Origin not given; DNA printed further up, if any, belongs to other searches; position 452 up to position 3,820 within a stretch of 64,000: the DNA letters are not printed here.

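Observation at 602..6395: Two tandem giant secreted proteins beside the rRNA operon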

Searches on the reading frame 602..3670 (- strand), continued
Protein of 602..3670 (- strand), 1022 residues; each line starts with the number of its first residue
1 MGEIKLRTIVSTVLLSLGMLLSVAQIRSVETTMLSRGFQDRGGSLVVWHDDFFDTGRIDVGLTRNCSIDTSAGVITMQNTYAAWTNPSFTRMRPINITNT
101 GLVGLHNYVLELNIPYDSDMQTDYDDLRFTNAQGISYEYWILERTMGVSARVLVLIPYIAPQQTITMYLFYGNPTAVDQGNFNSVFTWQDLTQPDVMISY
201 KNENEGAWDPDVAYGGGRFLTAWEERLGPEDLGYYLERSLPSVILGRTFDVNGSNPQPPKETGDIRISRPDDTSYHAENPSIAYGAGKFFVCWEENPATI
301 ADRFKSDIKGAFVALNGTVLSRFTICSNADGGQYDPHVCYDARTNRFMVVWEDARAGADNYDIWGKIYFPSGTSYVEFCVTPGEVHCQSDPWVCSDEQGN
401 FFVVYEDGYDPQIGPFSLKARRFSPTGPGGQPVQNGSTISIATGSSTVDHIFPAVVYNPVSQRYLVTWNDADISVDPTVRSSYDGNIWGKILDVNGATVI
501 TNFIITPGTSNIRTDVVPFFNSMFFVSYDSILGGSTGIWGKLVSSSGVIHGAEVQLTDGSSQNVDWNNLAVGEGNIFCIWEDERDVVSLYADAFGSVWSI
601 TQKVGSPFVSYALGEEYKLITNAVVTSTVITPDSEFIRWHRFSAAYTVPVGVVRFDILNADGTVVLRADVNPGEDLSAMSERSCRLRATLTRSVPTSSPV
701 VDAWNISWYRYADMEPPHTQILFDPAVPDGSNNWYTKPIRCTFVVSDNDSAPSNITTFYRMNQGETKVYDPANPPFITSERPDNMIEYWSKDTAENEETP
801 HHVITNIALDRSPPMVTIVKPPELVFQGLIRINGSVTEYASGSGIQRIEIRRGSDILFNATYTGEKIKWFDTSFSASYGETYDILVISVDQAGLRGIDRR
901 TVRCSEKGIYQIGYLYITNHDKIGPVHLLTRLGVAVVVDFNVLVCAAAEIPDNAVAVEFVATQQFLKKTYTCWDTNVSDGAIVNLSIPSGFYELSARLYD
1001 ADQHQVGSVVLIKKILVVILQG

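Call 15: find_encoding_contigs(protein=P0035, flank=10000, max_places=1)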
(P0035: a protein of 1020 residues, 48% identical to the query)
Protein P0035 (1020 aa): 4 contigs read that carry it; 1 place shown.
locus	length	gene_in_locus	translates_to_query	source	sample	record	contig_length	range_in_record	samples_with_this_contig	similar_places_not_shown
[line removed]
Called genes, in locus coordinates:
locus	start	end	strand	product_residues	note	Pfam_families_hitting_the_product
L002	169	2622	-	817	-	PF08126:Propeptide_C25, PF01364:Peptidase_C25, PF00801:PKD, PF18911:PKD_4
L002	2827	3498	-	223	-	PF02811:PHP, PF13263:PHP_C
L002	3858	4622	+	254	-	PF00154:RecA_N (weak), PF13481:AAA_25 (faint), PF08423:Rad51 (weak), PF06745:ATPase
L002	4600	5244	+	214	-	PF00596:Aldolase_II (weak)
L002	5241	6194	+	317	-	PF01008:IF-2B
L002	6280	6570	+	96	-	PF12773:DZR (faint)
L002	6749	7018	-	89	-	-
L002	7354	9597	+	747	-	-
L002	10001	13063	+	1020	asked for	PF10102:DUF2341 (weak)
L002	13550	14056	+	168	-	PF07790:Pilin_N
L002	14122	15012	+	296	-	PF23960:DUF7289 (weak)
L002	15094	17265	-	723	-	PF07790:Pilin_N (weak), PF13385:Laminin_G_3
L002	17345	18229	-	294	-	PF00482:T2SSF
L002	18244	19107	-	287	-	PF00482:T2SSF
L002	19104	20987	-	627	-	PF00437:T2SSE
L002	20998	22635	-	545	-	-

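Call 16: find_encoding_contigs(protein=P0070, flank=10000, max_places=1)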
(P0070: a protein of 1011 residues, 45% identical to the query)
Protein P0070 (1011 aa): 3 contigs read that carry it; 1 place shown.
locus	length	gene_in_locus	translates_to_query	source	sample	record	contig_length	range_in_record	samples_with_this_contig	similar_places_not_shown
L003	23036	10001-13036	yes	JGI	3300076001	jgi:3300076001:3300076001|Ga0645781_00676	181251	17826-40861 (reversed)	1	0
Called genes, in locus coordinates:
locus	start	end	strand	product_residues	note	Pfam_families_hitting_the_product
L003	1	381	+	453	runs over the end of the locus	PF02347:GDC-P, PF00266:Aminotran_5, PF21478:GcvP2_C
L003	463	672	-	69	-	-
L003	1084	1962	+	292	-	-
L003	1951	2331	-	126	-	-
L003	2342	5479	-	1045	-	PF00989:PAS, PF13426:PAS_9, PF00989:PAS, PF13426:PAS_9, PF08448:PAS_4, PF00989:PAS, PF08448:PAS_4, PF13426:PAS_9, +14 more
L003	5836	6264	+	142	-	-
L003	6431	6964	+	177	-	-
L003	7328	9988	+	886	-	-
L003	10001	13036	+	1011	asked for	PF10102:DUF2341 (weak)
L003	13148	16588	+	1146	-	PF00082:Peptidase_S8, PF05048:NosD (weak), PF13229:Beta_helix, PF05048:NosD, PF13229:Beta_helix, PF05048:NosD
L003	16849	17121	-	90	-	PF01194:RNA_pol_N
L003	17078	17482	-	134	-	PF00380:Ribosomal_S9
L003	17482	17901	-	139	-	PF00572:Ribosomal_L13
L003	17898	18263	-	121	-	PF17135:Ribosomal_L18, PF00828:Ribosomal_L27A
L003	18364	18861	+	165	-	PF18306:LDcluster4, PF18171:LSDAT_prok (weak)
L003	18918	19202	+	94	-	PF18446:DUF5611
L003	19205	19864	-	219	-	PF00923:TAL_FSA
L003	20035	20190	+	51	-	PF04014:MazE_antitoxin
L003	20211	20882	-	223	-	PF00121:TIM, PF05690:ThiG (weak)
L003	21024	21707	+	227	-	-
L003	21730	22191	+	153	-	-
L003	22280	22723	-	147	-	-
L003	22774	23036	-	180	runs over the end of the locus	PF09858:DUF2085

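Call 17: find_encoding_contigs(protein=P0103, flank=10000, max_places=1)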
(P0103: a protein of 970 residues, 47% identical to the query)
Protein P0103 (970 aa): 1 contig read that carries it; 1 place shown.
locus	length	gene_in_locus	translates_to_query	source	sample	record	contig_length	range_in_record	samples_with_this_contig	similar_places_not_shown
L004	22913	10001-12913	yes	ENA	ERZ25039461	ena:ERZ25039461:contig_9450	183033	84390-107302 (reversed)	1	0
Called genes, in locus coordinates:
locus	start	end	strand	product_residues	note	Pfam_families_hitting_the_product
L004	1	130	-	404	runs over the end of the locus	PF00089:Trypsin, PF13365:Trypsin_2, PF13180:PDZ_2 (weak)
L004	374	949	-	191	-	-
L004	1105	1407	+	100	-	PF01022:HTH_5 (weak), PF12840:HTH_20 (weak)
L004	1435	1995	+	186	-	PF26119:DUF8036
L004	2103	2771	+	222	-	PF00730:HhH-GPD, PF00633:HHH (weak)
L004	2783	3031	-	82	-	-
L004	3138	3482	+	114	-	PF07381:EarA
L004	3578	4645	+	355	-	PF06849:DUF1246, PF06973:DUF1297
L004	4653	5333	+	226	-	PF03587:EMG1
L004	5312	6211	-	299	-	PF02729:OTCace_N, PF00185:OTCace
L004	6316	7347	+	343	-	PF00752:XPG_N, PF00867:XPG_I, PF01367:5_3_exonuc (faint)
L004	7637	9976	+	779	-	-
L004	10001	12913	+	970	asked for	PF10102:DUF2341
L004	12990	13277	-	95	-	PF14192:DUF4314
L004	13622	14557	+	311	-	PF01145:Band_7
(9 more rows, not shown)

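Call 25: find_related_loci(query=A1, collection=genome_contigs, flank=8000)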
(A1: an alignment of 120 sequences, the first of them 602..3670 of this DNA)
Query A1 (1022 aa) in genome_contigs; peptide patterns used: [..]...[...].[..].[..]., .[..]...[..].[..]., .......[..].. (x = any residue, [..] = any of these).
558 stretches matched a pattern; 523 encode a relative of the query (tblastn E <= 1e-3); the best 80 are kept; 80 distinct loci.
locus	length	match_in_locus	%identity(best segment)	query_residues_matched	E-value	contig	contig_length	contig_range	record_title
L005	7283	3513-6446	52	42-1020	0e+0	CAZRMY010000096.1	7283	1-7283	MAG TPA_asm: uncultured Thermoplasmatales archaeon isolate SRP332253_co2_79 genome assembly, contig: NODE_10841_length_7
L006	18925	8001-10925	50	41-1020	0e+0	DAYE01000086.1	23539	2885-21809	MAG TPA_asm: Euryarchaeota archaeon UBA33 UBA33_contig_7328, whole genome shotgun sequence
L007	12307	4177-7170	48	2-1007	0e+0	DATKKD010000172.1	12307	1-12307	MAG TPA_asm: Thermoplasmatota archaeon isolate SMAG_U14648 k141_2403274, whole genome shotgun sequence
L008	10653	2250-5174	49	41-1020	0e+0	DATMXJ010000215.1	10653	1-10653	MAG TPA_asm: Thermoplasmatota archaeon isolate SMAG_U13117 k141_9114, whole genome shotgun sequence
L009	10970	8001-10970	48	20-1017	0e+0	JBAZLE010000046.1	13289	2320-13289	MAG: Thermoplasmatota archaeon isolate SO_2017_LW4_160 scaffold_9010_c1_LW137-91_2017, whole genome shotgun sequence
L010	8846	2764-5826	47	1-1021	0e+0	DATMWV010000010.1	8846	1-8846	MAG TPA_asm: Thermoplasmatota archaeon isolate SMAG_U13103 k141_73613, whole genome shotgun sequence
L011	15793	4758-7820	47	1-1020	0e+0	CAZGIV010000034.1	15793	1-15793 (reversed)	MAG TPA_asm: uncultured Thermoplasmatales archaeon isolate binchicken_co94_67 genome assembly, contig: NODE_5120_length_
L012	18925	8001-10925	48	41-1020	0e+0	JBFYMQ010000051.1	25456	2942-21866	MAG: Thermoplasmatales archaeon isolate PPR_0066 scaffold_777, whole genome shotgun sequence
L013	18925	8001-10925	48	41-1020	0e+0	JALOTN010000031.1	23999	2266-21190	MAG: Thermoplasmatota archaeon isolate Prado234 scaffold_2888, whole genome shotgun sequence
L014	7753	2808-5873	47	1-1021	0e+0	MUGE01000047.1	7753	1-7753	MAG: Thermoplasmata archaeon M11B2D M11B2D_scaffold_323, whole genome shotgun sequence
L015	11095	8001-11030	47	1-1012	0e+0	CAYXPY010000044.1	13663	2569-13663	MAG TPA_asm: uncultured Thermoplasmatales archaeon isolate binchicken_co190_433 genome assembly, contig: NODE_7446_lengt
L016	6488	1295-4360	46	1-1020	0e+0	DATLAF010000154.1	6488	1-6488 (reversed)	MAG TPA_asm: Thermoplasmatota archaeon isolate SMAG_U14264 k141_3705545, whole genome shotgun sequence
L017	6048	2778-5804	47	1-1012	0e+0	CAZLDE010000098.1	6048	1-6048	MAG TPA_asm: uncultured Thermoplasmatales archaeon isolate SRP098346_co1_225 genome assembly, contig: NODE_18979_length_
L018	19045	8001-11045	45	1-1021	0e+0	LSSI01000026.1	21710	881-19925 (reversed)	MAG: Thermoplasmatales archaeon SM1-50 WOR1_30_36_1778, whole genome shotgun sequence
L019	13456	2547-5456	45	43-1013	0e+0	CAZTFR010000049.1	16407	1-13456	MAG TPA_asm: uncultured Thermoplasmatales archaeon isolate SRP141376_co1_12 genome assembly, contig: NODE_7186_length_16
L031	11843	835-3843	41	3-1022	0e+0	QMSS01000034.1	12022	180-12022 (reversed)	MAG: Thermoplasmata archaeon isolate B82_G9 B82_Guay9_scaffold_05723, whole genome shotgun sequence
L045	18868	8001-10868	33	42-1003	4e-116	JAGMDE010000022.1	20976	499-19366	MAG: Thermoplasmatales archaeon isolate RS_17_39 ZL495.bin.39.fa_22, whole genome shotgun sequence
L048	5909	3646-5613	37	42-708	1e-112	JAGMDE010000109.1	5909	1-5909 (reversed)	MAG: Thermoplasmatales archaeon isolate RS_17_39 ZL495.bin.39.fa_109, whole genome shotgun sequence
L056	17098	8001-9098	28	203-572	9e-24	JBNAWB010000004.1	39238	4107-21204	MAG: Thermodesulfobacteriota bacterium isolate Kamch4342-D-MF-053 bin28.fa-4, whole genome shotgun sequence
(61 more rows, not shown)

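Call 29: predict_structure(alignment_id=A1)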
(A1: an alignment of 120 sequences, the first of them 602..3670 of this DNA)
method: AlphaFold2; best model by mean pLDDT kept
length: 1022 residues; sequences in the alignment: 120
mean_pLDDT: 90.8   pTM: 0.65
mean pLDDT of the five models: 90.8, 90.3, 90.2, 90.0, 89.8
residues with pLDDT >= 90: 730; 70-90: 254; 50-70: 17; < 50: 21
segments of 3 or more residues with pLDDT < 50: 24-40, 585-587
pLDDT, mean of each block of 10 residues (from residue 1): 73 83 49 42 81 95 96 96 96 98 95 96 97 97 92 96 98 97 88 82 87 97 88 83 96 89 90 95 98 96 94 97 89 94 96 87 95 92 82 96 94 91 88 89 94 96 96 89 95 95 93 93 92 87 92 88 90 92 63 89 88 97 97 89 94 97 95 92 97 94 93 83 94 95 91 90 93 93 95 85 93 95 88 93 94 94 95 91 96 96 89 88 86 89 87 93 94 89 92 96 94 93 62
secondary structure, 60 per line:
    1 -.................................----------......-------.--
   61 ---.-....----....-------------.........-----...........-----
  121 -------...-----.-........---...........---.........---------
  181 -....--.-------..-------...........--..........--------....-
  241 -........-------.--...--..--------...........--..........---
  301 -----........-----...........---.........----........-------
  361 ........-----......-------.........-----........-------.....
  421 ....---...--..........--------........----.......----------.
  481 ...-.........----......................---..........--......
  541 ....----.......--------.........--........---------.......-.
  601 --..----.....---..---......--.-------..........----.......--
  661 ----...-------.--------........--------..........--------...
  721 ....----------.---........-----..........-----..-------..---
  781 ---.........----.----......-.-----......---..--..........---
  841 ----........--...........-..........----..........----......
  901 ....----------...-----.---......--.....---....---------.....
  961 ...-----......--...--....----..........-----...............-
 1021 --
elements in order (helices of 4 or more, strands of 3 or more residues): H2-34 E45-50 E66-69 E74-77 E91-99 E105-115 E128-130 E138-145 E149-159 E163-171 H182-185 E205-215 E218-227 H236-239 E242-249 E275-285 E288-297 E306-313 E319-329 E333-341 E346-353 E361-368 E374-379 E387-395 E401-408 E416-424 E433-442 E451-458 E463-469 H480-483 E485-493 E498-519 E523-532 E535-544 E549-555 E564-572 E575-582 E592-598 E609-613 E622-627 E638-647 E652-658 E665-667 E684-691 E700-709 E718-724 E739-746 E755-761 E784-792 E802-807 E815-820 E828-837 E845-852 E855-865 E867-876 E881-890 E895-904 E915-917 H927-932 E935-939 E943-946 E956-963 E969-974 E982-985 E990-999 E1005-1019

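Call 36: search_solved_structures(query=A1, max_evalue=1)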
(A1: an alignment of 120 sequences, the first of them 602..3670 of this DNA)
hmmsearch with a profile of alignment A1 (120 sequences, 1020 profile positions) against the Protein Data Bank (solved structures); distinct sequences matched with E-value up to 1: 0.

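Call 52: search_protein_families(library=ncbifam, proteins=[window:602-3670:-], max_evalue=1)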
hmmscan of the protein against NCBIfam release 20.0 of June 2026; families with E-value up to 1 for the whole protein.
window:602-3670:- (1022 aa): 1 family
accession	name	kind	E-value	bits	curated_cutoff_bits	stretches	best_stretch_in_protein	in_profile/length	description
NF047446.1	barrel_OmpL47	domain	0.0033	17.8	40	1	756-804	20-65/68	OmpL47-type beta-barrel domain-containing protein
